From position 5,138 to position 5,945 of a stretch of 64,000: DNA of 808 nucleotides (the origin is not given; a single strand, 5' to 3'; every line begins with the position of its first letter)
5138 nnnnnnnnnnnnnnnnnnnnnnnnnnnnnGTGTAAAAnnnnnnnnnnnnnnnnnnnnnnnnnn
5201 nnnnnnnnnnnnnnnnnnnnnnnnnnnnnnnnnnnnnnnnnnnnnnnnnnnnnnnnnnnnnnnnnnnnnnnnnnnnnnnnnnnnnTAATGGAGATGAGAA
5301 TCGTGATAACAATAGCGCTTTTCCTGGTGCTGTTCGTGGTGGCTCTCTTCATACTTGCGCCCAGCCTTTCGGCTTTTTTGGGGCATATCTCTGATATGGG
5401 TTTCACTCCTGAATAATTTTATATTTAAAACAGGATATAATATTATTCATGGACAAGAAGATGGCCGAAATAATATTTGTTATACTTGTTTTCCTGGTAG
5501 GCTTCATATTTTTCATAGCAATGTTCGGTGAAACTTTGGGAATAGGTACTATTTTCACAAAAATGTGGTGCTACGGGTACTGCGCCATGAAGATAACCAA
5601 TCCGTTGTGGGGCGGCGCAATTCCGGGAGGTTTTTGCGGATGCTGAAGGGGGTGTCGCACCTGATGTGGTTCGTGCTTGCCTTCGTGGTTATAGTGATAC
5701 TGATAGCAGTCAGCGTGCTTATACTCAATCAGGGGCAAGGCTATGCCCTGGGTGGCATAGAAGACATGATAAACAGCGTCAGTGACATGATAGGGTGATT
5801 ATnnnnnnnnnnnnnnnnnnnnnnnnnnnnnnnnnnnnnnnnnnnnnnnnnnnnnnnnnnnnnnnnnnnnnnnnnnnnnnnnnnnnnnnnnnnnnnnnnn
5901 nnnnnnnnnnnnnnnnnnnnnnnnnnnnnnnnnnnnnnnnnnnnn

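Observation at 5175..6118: Tandem array of six mini-ORFs encoding single-pass membrane peptides immediately downstream of the platform gene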

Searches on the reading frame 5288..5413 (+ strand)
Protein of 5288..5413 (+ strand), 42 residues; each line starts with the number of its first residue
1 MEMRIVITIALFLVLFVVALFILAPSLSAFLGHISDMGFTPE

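Call 8: search_protein_families(library=pfam, proteins=[window:5288-5413:+], max_evalue=10)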
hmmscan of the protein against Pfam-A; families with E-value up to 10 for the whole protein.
seq(42 aa): 2 families
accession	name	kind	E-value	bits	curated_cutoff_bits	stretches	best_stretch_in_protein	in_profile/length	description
PF08107.16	Antimicrobial12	-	0.65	10.2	22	1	9-34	4-27/42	Pleurocidin family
PF03597.20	FixS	-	1.5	9.1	23.1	1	5-24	5-24/44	Cytochrome oxidase maturation protein cbb3-type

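Call 36: search_protein_families(library=ncbifam, proteins=[window:5288-5413:+], max_evalue=10)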
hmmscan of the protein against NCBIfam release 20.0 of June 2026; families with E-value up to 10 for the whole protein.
seq(42 aa): 1 family
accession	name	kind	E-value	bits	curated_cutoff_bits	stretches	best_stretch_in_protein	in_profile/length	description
NF033232.1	small_YtzI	equivalog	0.71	9.3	33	1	3-24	1-22/41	YtzI protein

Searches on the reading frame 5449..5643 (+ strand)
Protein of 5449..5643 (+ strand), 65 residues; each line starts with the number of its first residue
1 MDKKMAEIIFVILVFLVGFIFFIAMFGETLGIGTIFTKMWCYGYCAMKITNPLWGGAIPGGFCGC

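Call 8: search_protein_families(library=pfam, proteins=[window:5449-5643:+], max_evalue=10)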
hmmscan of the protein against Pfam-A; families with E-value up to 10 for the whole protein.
seq(65 aa): 0 families

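Call 36: search_protein_families(library=ncbifam, proteins=[window:5449-5643:+], max_evalue=10)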
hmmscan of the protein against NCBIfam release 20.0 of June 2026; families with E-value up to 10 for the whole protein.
seq(65 aa): 1 family
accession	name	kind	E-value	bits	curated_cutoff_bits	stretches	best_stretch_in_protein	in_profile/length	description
NF047981.1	RC1041_fam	subfamily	0.31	10.8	90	1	3-23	19-39/57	RC1041 family protein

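Call 42: search_solved_structures(query=A2, max_evalue=10)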
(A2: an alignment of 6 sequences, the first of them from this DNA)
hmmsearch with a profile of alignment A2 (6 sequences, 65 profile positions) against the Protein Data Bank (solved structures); distinct sequences matched with E-value up to 10: 0.

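Call 60: find_homologous_proteins(query=A2, max_evalue=0.01)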
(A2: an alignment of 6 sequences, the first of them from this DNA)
Query A2 (6 sequences) (65 aa, profile of the alignment): 10 proteins with E <= 0.01 among 229 candidates.
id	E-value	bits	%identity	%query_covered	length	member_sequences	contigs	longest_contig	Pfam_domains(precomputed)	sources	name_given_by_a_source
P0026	2.8e-24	103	37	71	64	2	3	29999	-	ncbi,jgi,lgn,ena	-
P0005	9.8e-24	101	38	100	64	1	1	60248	-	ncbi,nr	ncbi:MAG: hypothetical protein J7K87_03340 [Candidatus Aenigmarchaeota archaeon]|nr:hypothetical pro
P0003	1.7e-23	100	100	100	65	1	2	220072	-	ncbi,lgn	-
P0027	4.2e-16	77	46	89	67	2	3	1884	-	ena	-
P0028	5.5e-16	76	22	69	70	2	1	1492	-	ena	-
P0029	8.0e-16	76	25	89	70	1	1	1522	-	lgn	-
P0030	2.1e-15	74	-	-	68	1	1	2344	-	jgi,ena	-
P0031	2.1e-11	62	44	97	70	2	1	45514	-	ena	-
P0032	1.5e-9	56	27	100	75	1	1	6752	-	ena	-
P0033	2.0e-3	36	-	-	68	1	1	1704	-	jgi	-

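Call 68: find_encoding_contigs(protein=P0031, flank=5000, max_places=2)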
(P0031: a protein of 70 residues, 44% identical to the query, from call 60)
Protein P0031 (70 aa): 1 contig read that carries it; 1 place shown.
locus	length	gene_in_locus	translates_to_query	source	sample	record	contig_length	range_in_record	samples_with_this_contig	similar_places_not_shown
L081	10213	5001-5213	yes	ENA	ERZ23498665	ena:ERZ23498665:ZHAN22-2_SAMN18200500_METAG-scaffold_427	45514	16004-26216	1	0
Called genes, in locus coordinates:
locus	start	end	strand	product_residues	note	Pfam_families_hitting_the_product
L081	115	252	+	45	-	-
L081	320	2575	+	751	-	PF00437:T2SSE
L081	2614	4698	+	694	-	-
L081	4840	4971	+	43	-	-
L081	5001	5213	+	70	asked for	-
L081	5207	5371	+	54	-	-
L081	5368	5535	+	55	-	-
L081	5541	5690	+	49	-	-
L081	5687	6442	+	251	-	-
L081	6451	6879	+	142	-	-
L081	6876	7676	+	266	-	-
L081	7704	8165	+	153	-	-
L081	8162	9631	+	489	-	-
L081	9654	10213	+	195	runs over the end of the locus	-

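Call 69: find_encoding_contigs(protein=P0032, flank=5000, max_places=2)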
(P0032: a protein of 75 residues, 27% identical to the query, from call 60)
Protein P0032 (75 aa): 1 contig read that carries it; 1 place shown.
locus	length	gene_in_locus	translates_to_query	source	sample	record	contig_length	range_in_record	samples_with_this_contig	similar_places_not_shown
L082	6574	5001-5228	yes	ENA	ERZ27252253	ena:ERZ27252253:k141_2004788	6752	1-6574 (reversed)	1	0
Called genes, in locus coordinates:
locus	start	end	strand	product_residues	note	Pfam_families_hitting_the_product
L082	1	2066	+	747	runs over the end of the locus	?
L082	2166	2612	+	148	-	-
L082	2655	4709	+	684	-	-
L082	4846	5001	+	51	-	-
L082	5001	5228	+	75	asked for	-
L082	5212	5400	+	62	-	-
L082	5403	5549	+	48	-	-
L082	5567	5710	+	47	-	-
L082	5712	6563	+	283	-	-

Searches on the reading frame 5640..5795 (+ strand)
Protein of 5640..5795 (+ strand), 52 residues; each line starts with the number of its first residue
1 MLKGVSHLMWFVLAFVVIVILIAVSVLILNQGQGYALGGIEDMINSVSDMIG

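Call 8: search_protein_families(library=pfam, proteins=[window:5640-5795:+], max_evalue=10)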
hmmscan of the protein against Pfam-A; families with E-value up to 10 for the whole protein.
seq(52 aa): 3 families
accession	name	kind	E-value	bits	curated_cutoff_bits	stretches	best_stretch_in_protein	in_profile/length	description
PF22852.1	SoxE_N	-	0.0064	16.8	27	1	3-31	2-30/48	Sulfocyanin, N-terminal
PF17461.7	DUF5423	-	0.22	10.8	25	1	12-41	22-51/348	Family of unknown function (DUF5423)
PF01708.21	Gemini_mov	-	0.6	10.3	25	1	5-29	29-53/92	Geminivirus putative movement protein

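Call 36: search_protein_families(library=ncbifam, proteins=[window:5640-5795:+], max_evalue=10)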
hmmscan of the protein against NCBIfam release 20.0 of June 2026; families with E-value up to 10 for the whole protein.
seq(52 aa): 3 families
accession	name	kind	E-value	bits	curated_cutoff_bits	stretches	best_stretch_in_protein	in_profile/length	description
NF045849.1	ICE_MMCAP2_0565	equivalog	0.02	14.6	40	1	6-30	54-78/80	Mbov_0395 family pilin-like conjugal transfer protein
NF001751.0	PRK00478.1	equivalog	0.15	10.9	436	1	7-32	377-402/505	segregation/condensation protein A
NF033821.0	YoaK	equivalog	1.4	8.6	32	1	14-37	6-29/32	YoaK family small membrane protein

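Call 40: find_homologous_proteins(query=A3, max_evalue=0.001)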
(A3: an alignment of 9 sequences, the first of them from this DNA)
Query A3 (9 sequences) (52 aa, profile of the alignment): 18 proteins with E <= 0.001 among 1432 candidates.
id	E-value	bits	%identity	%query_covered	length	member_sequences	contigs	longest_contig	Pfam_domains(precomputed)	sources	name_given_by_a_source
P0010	7.1e-18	82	36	87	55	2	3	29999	-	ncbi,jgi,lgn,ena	-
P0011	1.2e-17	81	36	87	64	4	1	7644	-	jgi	-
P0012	1.7e-17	81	62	96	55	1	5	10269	-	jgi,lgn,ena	-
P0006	9.7e-16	75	42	87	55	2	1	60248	-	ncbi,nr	ncbi:MAG: hypothetical protein J7K87_03335 [Candidatus Aenigmarchaeota archaeon]|nr:hypothetical pro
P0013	1.6e-15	75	42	87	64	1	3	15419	-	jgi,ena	-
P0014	3.3e-15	74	55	94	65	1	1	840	-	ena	-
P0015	5.1e-15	73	36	54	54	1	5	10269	-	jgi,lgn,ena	-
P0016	1.5e-14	71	61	94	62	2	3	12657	-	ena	-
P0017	3.4e-14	70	61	88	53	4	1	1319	-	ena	-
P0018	2.9e-13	67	-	-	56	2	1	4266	-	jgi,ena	-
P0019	3.3e-13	67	61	94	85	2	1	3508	-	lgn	-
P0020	9.9e-13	66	100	85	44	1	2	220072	-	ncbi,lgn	-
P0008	1.3e-11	62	-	-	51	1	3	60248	-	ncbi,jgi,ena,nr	ncbi:MAG: hypothetical protein J7K87_03330 [Candidatus Aenigmarchaeota archaeon]|nr:hypothetical pro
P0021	1.7e-11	62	48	56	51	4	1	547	-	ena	-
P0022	2.6e-11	61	51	94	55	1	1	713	-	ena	-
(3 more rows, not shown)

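Call 41: search_solved_structures(query=A3, max_evalue=10)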
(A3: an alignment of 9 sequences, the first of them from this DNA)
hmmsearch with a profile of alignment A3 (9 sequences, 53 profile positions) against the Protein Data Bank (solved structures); distinct sequences matched with E-value up to 10: 17.
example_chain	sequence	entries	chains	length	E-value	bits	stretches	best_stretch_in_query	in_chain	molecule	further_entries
9p3i_B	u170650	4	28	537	0.016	18.4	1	9-45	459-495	Glycoprotein C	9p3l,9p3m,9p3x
6h7j_A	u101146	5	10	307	0.29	14.4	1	7-44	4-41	Beta-1 adrenergic receptor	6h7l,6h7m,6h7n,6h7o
2n28_A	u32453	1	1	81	0.3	14.3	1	8-48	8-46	Protein Vpu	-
5eqg_A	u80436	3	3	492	0.33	14.2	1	13-46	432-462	Solute carrier family 2, facilitated glucose transporter member 1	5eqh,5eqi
6tha_A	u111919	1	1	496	0.34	14.2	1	13-46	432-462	Solute carrier family 2, facilitated glucose transporter member 1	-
7vhq_G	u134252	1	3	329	0.51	13.6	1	11-34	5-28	Modulator of FtsH protease HflC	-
7vhp_G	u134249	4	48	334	0.52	13.6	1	11-34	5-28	Modulator of FtsH protease HflC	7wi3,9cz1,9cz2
9paw_XB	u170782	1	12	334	0.52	13.6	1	11-34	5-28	Modulator of FtsH protease HflC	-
4xtr_G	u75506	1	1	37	0.55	13.5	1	10-30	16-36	Pep12p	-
6ibl_A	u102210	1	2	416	0.66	13.2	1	7-44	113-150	Thioredoxin 1,Beta-1 adrenergic receptor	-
4pyp_A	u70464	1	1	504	0.77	13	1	13-46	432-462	Solute carrier family 2, facilitated glucose transporter member 1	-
6tko_A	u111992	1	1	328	3.7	10.8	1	10-44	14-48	Beta-1 adrenergic receptor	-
7jjo_R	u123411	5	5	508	4.7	10.5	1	9-44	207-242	Beta1-Adrenergic Receptor | Endolysin,Endolysin,Beta-1 adrenergic receptor chimera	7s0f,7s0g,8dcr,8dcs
5a8e_A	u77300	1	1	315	5.5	10.3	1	9-44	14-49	BETA1 ADRENERGIC RECEPTOR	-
2vt4_A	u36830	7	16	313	5.6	10.3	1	9-44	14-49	BETA1 ADRENERGIC RECEPTOR | BETA-1 ADRENERGIC RECEPTOR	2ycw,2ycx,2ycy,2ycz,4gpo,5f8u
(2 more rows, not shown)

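Call 70: find_encoding_contigs(protein=P0016, flank=5000, max_places=2)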
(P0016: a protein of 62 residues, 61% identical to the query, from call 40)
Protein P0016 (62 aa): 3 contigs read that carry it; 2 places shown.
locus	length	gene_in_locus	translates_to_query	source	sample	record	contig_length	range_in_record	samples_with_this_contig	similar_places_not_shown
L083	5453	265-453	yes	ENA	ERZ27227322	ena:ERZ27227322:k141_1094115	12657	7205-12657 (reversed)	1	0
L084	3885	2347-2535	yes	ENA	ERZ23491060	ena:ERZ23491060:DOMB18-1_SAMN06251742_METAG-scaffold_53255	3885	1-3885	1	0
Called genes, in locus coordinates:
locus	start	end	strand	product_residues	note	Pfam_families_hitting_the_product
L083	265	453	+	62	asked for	-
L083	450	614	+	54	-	-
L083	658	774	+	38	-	-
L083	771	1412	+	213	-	-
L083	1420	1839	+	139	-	-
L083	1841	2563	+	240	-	-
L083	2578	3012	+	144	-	-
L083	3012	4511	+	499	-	-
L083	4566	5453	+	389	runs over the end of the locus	-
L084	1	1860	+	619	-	?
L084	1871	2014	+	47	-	-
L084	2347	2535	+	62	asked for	-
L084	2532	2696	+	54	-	-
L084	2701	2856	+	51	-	-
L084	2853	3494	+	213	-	-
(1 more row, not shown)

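Call 71: find_encoding_contigs(protein=P0013, flank=5000, max_places=2)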
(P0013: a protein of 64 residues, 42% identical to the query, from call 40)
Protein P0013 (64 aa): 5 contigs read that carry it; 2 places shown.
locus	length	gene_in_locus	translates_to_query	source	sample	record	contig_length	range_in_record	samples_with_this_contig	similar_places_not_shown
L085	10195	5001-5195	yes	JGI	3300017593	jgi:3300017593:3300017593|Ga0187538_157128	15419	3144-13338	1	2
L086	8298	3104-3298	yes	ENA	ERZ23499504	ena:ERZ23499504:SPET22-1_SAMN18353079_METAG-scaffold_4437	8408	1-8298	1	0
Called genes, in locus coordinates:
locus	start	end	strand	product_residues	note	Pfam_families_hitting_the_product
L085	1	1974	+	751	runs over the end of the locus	PF00437:T2SSE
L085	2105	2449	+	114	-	-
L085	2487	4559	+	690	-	-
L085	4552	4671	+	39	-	-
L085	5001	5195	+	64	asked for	-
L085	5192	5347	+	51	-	-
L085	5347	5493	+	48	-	-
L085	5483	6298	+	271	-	-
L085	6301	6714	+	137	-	-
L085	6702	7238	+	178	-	-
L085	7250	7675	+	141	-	-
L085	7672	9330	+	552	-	PF07588:DUF1554 (faint), PF06482:Endostatin (weak)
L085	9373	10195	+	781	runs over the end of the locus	-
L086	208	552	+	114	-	-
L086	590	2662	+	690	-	-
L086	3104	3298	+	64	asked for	-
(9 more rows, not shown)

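Call 87: search_protein_representatives(alignment_id=A6)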
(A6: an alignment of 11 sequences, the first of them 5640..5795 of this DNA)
Query: 11 sequences, 55 profile positions. Proteins with E-value up to 0.001 (for the whole library): 14; up to 1e-10: 8; up to 1e-30: 0. The best 14 are listed.
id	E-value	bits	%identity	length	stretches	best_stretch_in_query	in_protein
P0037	4.4e-20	87.2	-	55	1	2-54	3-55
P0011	5.5e-20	86.9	-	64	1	1-55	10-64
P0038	4.3e-18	80.8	-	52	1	2-53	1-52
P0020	4.9e-16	74.3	-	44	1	11-54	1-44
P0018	1.2e-15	73.0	-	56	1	2-55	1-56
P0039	2.1e-13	65.8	-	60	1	3-53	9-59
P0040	1.2e-12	63.4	-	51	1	4-52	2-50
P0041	4.2e-12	61.7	-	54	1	5-51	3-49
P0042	6.1e-09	51.5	-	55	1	2-53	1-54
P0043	6.0e-07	45.2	-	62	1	2-52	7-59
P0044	2.2e-05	40.2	-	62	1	2-43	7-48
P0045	3.5e-05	39.5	-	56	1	5-53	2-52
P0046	7.9e-05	38.4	-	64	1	5-51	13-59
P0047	8.6e-05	38.2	-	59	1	2-47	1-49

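Call 89: predict_structure(alignment_id=A6)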
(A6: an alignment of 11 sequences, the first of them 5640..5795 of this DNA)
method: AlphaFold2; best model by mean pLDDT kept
length: 52 residues; sequences in the alignment: 11
mean_pLDDT: 89.5   pTM: 0.49
mean pLDDT of the five models: 89.5, 87.5, 86.6, 86.4, 82.9
residues with pLDDT >= 90: 26; 70-90: 25; 50-70: 1; < 50: 0
segments of 3 or more residues with pLDDT < 50: none
pLDDT, mean of each block of 10 residues (from residue 1): 85 97 96 84 88 80
secondary structure, 60 per line:
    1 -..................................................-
elements in order: H2-51

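Call 91: fold_search(model_id=the predicted structure, library=pdb)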
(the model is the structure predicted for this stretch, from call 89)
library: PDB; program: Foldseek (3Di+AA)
matches with E <= 10: 0; with E <= 0.001: 0
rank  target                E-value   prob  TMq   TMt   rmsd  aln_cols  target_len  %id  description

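Call 92: find_encoding_contigs(protein=P0046, flank=5000, max_places=2)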
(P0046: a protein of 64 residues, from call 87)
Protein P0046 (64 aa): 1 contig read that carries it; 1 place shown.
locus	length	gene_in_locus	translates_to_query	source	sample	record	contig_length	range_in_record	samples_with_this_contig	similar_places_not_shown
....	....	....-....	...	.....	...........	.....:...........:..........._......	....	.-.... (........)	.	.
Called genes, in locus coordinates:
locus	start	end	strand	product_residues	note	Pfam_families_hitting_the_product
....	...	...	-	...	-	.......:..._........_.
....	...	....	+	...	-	-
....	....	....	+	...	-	-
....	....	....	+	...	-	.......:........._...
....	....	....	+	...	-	-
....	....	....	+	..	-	-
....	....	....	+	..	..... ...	-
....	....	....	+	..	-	-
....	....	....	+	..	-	-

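Call 93: find_encoding_contigs(protein=P0044, flank=5000, max_places=2)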
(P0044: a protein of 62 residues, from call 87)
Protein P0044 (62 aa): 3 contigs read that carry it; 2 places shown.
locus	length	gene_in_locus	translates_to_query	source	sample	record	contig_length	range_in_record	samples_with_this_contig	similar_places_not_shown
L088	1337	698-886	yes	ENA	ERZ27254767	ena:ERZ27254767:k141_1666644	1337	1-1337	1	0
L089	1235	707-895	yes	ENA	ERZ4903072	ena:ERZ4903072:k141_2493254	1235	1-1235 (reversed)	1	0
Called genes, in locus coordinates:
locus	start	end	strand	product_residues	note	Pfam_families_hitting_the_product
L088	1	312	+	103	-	?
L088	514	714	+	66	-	-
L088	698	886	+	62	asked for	-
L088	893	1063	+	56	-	-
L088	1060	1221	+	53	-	-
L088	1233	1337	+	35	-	?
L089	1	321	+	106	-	?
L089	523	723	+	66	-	-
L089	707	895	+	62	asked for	-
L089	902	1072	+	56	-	-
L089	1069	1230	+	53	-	-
